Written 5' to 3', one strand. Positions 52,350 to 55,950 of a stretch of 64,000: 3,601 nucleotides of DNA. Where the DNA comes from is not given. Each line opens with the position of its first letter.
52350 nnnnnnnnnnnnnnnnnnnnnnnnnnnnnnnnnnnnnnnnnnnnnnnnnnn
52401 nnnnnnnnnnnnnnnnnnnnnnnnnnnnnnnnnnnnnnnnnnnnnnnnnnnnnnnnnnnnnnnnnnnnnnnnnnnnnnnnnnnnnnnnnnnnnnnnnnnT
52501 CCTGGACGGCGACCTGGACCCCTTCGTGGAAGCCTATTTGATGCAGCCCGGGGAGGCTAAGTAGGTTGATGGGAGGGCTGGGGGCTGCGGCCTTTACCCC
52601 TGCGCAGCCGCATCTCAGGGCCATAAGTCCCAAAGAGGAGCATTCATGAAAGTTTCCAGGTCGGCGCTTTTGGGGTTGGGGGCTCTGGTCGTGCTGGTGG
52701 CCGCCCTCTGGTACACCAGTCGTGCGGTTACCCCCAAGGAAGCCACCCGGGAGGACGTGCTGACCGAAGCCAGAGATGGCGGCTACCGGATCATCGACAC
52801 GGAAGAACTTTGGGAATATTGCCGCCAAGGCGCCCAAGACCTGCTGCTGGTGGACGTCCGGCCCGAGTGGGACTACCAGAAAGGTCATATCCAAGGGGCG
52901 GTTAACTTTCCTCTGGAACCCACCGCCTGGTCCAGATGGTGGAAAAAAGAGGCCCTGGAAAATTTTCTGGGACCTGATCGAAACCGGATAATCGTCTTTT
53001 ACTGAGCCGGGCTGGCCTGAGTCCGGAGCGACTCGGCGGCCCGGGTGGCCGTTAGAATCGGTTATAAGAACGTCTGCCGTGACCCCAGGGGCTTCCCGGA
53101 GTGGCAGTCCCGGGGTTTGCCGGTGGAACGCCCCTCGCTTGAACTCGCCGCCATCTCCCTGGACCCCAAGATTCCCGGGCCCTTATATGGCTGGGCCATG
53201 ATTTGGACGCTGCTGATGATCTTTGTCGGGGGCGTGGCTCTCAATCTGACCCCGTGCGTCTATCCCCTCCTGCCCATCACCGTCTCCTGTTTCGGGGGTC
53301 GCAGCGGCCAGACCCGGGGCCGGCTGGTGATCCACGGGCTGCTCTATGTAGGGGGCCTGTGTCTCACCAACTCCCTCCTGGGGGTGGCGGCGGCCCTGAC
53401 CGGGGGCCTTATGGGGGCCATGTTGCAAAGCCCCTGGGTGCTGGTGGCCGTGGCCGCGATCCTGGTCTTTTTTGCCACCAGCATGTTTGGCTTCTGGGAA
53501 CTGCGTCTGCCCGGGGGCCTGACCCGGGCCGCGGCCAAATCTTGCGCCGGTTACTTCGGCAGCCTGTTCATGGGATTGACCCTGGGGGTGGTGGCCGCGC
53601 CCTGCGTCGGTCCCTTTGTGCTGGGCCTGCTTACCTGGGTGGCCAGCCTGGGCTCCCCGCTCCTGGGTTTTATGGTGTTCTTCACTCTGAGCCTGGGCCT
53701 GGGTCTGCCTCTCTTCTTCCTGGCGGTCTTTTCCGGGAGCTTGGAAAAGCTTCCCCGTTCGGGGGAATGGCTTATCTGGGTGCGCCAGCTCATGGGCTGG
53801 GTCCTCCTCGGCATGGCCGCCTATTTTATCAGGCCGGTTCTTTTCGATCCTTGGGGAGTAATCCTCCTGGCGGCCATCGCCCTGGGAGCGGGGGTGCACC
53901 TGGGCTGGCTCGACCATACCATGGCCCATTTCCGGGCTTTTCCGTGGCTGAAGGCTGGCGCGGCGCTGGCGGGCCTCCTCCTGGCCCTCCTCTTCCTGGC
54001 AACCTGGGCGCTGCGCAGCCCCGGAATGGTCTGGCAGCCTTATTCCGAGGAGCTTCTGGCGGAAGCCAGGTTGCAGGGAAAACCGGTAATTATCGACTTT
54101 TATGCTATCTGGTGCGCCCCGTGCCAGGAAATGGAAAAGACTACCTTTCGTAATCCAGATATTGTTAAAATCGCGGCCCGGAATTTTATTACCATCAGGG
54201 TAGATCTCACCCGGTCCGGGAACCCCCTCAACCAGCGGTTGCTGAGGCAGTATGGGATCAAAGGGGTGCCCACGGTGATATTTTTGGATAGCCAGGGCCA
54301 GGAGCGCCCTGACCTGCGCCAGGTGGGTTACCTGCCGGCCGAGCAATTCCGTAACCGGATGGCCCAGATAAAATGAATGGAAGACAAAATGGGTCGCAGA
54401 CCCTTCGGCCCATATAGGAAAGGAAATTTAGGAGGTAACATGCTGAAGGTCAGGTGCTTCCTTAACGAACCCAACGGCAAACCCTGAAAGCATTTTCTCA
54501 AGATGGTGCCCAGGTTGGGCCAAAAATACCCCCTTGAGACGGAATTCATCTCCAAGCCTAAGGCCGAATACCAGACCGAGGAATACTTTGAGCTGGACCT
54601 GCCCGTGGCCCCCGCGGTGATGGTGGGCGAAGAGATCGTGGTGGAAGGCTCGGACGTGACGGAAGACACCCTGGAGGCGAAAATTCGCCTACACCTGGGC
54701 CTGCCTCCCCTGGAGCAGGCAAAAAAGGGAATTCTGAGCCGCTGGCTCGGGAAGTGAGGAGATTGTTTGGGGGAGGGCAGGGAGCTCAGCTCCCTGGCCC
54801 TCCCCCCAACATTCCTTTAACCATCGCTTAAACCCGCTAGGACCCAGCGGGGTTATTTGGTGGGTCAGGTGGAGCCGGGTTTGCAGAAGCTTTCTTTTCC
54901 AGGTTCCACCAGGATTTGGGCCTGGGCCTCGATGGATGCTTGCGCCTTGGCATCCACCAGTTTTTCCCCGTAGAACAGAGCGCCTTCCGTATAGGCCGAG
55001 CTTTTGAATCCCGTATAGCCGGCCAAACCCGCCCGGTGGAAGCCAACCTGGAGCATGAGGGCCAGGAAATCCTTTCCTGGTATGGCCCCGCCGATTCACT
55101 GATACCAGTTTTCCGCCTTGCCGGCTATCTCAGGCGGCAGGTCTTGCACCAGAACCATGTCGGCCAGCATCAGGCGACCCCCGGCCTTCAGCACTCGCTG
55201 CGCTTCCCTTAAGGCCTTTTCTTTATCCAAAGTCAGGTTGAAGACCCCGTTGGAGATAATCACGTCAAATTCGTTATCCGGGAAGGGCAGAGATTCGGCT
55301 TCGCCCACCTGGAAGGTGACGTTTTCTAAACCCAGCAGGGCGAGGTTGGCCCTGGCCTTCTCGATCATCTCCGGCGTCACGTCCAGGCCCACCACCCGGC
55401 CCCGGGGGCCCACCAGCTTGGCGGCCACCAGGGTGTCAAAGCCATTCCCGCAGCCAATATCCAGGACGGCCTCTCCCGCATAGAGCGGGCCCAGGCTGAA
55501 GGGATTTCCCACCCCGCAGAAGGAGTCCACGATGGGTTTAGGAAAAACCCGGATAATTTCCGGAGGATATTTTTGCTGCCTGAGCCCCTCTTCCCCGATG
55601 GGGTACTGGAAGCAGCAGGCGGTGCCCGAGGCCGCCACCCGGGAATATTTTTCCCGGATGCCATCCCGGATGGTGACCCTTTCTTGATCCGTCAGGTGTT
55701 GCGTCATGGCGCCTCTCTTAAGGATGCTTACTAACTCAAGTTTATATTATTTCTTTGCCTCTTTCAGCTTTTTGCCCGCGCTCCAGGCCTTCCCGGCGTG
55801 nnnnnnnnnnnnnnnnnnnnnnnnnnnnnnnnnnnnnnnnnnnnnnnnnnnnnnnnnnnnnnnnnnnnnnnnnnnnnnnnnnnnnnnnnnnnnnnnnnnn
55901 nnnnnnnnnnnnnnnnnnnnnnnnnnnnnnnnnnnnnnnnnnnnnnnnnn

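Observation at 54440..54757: Small Trx-fold ORF whose strong ribosome-binding site is 45 nt upstream of an in-frame TGA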

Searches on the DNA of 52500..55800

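Call 55: search_rna_families(source=window, start=52500, end=55800, threshold=evalue, max_evalue=10)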
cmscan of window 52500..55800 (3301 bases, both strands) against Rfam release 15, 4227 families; matches with E-value up to 10: 26.
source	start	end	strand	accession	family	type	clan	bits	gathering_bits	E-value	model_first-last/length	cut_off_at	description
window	54756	54819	+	RF03964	mir-H1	Gene; miRNA;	-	28.7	97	0.076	1-85/85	no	mir-H1 microRNA precursor family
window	54756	54817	-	RF03964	mir-H1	Gene; miRNA;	-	27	97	0.18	1-85/85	no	mir-H1 microRNA precursor family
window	54757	54818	+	RF00802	mir-207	Gene; miRNA;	-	26.1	88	0.07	1-78/78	no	mir-207 microRNA precursor family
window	54761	54814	+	RF03703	mir-3622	Gene; miRNA;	-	24.7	78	0.23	1-84/84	no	mir-3622 microRNA precursor family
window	54736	54819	+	RF02794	Pab19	Gene; snRNA; snoRNA; HACA-box;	-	24.6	55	0.39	1-102/102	no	Pab19 RNA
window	54757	54818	+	RF03946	mir-3132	Gene; miRNA;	-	24.6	84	0.41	1-75/75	no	mir-3132 microRNA precursor family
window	54767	54806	-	RF03397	mir-1234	Gene; miRNA;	-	24.3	70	0.67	1-57/57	no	mir-1234 microRNA precursor family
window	54755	54819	+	RF00771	mir-185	Gene; miRNA;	-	24.2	60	0.22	1-79/79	no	mir-185 microRNA precursor family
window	54761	54814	-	RF03703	mir-3622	Gene; miRNA;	-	23.7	78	0.41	1-84/84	no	mir-3622 microRNA precursor family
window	54767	54810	-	RF03620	mir-1233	Gene; miRNA;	-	23.7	87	0.6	1-82/82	no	mir-1233 microRNA precursor family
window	54753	54817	-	RF00772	mir-328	Gene; miRNA;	-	23.2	70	0.89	1-75/75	no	mir-328 microRNA precursor family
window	54768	54808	-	RF00981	mir-939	Gene; miRNA;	-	21.5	84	2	1-82/82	no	mir-939 microRNA precursor family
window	54757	54819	+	RF00772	mir-328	Gene; miRNA;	-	20.9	70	3.2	1-75/75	no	mir-328 microRNA precursor family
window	54759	54818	+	RF03192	mir-6794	Gene; miRNA;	-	20.7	74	1.6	1-62/62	no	mir-6794 microRNA precursor family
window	54767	54808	-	RF00870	mir-423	Gene; miRNA;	-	20.6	71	0.91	1-81/81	no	mir-423 microRNA precursor family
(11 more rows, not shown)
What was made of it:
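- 54769..54806 (+): Very stable GC-rich hairpin just after the tsoC stop, likely the end of the transcription unit. The spurious miRNA-like Rfam hits in call 55 fall on it.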

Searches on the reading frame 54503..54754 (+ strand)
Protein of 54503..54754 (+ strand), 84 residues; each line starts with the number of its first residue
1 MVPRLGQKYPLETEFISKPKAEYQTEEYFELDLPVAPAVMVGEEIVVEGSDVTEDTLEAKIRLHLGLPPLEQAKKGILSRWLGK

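Call 4: search_protein_families(library=pfam, proteins=[window:54503-54754:+], max_evalue=1)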
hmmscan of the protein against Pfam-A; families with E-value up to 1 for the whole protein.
seq(84 aa): 1 family
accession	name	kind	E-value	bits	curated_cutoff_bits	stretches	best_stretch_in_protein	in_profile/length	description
PF19135.5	DUF5818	-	0.097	12.7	27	1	29-59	21-51/57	Protein of unknown function (DUF5818)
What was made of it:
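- On Thioredoxin-fold superfamily: Pfam gives only a sub-threshold DUF5818 hit (call 4).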
